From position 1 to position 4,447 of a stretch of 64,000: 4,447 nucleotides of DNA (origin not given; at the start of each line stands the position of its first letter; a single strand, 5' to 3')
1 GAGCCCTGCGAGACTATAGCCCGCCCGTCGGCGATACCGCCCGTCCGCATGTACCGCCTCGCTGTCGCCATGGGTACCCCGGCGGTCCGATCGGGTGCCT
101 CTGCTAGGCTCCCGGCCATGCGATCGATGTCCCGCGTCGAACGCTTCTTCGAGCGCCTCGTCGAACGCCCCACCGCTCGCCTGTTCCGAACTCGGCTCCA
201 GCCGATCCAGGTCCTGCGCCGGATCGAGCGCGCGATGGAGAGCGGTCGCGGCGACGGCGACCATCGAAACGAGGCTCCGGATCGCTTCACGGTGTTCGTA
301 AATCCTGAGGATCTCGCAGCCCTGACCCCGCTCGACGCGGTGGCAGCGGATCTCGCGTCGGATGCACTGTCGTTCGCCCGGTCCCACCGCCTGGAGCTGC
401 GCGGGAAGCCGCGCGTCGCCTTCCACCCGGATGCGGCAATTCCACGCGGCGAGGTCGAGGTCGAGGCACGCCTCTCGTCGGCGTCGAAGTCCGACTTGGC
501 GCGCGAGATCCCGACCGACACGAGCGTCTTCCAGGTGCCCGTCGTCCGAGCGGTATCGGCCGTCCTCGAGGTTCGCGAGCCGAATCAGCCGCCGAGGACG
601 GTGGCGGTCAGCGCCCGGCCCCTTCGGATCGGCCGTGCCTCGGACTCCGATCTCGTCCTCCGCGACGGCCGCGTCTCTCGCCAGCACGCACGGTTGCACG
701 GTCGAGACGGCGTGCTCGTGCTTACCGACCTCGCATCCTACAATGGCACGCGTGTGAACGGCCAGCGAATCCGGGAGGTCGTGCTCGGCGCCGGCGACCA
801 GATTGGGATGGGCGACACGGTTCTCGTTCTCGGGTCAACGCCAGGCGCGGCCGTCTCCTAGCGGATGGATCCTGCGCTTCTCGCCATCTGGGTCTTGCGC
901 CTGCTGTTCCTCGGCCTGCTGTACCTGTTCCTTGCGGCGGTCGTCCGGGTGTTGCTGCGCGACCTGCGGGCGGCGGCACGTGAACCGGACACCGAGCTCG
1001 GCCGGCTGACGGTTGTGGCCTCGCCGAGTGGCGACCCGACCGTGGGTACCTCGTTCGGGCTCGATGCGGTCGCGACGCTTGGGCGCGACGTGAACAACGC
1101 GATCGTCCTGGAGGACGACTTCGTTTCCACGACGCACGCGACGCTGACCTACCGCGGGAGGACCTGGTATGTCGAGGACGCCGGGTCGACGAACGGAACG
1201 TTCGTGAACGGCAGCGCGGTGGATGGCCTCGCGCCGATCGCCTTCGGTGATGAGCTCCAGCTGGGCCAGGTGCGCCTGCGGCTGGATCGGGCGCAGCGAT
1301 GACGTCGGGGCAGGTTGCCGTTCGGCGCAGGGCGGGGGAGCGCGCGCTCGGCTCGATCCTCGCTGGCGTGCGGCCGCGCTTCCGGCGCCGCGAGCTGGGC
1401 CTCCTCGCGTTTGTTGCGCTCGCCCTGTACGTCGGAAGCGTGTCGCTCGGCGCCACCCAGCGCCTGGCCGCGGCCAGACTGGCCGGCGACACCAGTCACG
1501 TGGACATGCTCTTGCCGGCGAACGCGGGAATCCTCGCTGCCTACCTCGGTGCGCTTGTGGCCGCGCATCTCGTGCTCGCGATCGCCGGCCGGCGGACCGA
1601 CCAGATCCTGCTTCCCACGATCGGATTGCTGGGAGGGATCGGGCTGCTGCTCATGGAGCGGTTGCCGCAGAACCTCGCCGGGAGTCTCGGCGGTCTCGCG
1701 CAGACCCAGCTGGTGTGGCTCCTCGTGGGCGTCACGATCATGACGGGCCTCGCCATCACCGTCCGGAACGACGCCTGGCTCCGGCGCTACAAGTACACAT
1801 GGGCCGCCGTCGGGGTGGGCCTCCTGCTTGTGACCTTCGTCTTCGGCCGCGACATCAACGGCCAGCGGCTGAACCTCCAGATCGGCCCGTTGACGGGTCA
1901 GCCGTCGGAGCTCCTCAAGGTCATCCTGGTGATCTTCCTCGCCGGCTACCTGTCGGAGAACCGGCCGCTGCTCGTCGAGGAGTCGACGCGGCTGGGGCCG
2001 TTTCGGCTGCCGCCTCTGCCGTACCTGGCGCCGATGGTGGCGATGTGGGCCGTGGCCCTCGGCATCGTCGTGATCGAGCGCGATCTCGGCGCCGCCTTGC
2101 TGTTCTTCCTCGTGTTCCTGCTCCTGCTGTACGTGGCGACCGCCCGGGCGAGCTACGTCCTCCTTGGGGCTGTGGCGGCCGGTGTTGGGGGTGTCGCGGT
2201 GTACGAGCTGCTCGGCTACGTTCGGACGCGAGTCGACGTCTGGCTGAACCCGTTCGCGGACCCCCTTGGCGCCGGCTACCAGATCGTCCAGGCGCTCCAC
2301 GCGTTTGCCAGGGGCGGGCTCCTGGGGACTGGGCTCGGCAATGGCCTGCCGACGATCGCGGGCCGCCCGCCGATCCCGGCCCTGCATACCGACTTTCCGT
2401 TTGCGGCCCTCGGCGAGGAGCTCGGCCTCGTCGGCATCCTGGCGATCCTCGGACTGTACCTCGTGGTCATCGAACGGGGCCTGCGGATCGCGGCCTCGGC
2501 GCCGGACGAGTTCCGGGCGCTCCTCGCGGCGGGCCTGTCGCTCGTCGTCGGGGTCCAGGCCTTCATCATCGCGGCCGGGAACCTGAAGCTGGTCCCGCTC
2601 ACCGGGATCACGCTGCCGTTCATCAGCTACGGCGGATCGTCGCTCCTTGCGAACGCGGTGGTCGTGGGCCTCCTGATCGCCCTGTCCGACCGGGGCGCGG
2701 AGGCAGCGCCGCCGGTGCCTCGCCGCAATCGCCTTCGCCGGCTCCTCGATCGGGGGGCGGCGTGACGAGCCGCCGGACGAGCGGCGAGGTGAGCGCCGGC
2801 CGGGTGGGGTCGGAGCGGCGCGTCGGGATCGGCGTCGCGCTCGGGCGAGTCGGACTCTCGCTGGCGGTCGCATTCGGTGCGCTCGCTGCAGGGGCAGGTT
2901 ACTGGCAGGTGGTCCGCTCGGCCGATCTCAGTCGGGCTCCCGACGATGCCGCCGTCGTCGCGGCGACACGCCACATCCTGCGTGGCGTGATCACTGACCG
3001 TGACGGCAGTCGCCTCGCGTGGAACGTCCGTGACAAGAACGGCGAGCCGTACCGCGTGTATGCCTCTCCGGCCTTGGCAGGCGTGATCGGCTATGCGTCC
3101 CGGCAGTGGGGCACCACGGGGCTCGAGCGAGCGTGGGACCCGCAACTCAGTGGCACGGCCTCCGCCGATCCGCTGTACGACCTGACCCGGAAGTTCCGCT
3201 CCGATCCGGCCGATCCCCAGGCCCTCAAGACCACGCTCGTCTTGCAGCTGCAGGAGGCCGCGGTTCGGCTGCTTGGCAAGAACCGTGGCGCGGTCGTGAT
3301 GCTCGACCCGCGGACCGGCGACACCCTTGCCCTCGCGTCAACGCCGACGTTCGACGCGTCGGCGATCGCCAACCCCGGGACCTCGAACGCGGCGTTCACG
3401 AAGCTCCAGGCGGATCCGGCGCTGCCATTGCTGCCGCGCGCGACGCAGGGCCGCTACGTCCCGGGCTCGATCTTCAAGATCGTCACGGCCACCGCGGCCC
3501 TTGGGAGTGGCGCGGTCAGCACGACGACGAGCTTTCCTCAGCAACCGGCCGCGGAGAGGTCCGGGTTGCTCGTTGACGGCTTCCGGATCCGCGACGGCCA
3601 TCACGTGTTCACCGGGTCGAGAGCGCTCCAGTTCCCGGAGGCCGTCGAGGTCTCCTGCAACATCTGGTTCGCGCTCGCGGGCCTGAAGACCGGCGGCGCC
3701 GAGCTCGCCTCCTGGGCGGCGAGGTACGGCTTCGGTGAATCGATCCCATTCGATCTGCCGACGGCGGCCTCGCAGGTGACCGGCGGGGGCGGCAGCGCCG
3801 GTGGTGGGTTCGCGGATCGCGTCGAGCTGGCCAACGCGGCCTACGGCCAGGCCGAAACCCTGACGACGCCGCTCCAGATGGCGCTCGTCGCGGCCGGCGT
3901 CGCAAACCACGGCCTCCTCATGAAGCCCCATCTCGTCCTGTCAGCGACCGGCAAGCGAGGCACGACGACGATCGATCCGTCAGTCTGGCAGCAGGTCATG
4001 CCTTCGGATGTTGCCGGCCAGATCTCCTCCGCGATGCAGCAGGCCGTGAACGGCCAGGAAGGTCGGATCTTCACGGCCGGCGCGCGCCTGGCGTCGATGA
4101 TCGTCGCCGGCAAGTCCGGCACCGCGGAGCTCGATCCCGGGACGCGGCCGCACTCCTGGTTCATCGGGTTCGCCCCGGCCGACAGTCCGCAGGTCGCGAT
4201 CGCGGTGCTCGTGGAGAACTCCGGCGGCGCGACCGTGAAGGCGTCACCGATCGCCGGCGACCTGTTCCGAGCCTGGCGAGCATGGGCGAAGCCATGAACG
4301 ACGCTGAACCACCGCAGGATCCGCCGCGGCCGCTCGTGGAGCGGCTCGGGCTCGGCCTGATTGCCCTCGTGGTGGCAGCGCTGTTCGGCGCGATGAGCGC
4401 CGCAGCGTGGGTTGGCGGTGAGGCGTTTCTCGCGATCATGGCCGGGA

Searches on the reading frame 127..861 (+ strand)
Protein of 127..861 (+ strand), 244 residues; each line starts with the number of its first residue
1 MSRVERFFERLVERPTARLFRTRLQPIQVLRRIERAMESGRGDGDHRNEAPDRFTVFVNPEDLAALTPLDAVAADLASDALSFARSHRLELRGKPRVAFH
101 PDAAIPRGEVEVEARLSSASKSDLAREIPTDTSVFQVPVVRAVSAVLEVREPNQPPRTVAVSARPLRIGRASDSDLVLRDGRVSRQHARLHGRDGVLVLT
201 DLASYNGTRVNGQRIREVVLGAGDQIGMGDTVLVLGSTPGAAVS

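Call 65: search_protein_families(library=pfam, proteins=[window:127-861:+], max_evalue=0.0001)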
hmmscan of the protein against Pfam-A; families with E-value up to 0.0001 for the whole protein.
window:127-861:+ (244 aa): 3 families
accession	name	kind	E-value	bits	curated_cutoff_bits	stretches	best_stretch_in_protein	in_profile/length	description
PF12401.13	FhaA_N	-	6.2e-20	72.2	25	1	1-113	1-115/115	FhaA, N-terminal domain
PF00498.31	FHA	-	6.8e-18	65.3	20.7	1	167-229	2-67/67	FHA domain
PF16697.10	Yop-YscD_cpl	-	2.4e-15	57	33.2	1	160-236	13-91/94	Inner membrane component of T3SS, cytoplasmic domain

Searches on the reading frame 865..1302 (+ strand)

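Call 65: search_protein_families(library=pfam, proteins=[window:865-1302:+], max_evalue=0.0001)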
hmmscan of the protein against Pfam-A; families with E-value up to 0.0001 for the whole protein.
window:865-1302:+ (145 aa): 2 families
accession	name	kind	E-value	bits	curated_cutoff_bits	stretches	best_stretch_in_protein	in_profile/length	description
PF00498.31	FHA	-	3.5e-17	63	20.7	1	71-134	2-67/67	FHA domain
PF16697.10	Yop-YscD_cpl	-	1.5e-13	51.3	33.2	1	70-143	19-93/94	Inner membrane component of T3SS, cytoplasmic domain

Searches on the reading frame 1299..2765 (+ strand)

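Call 65: search_protein_families(library=pfam, proteins=[window:1299-2765:+], max_evalue=0.0001)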
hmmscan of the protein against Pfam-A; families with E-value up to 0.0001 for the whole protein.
window:1299-2765:+ (488 aa): 1 family
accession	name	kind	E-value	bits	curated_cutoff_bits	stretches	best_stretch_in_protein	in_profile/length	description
PF01098.24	FTSW_RODA_SPOVE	-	2.5e-76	257.4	26.4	1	132-463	36-351/356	Cell cycle protein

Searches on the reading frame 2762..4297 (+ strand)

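Call 65: search_protein_families(library=pfam, proteins=[window:2762-4297:+], max_evalue=0.0001)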
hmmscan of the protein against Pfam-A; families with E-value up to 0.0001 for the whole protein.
window:2762-4297:+ (511 aa): 2 families
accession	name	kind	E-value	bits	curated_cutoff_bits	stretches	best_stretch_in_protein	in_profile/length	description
PF00905.27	Transpeptidase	-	8.1e-51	173.4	22.1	1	176-501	1-297/299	Penicillin binding protein transpeptidase domain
PF21922.1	PBP_dimer_2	-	4.2e-08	33.8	27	1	74-136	1-64/83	Penicillin binding protein A dimerisation domain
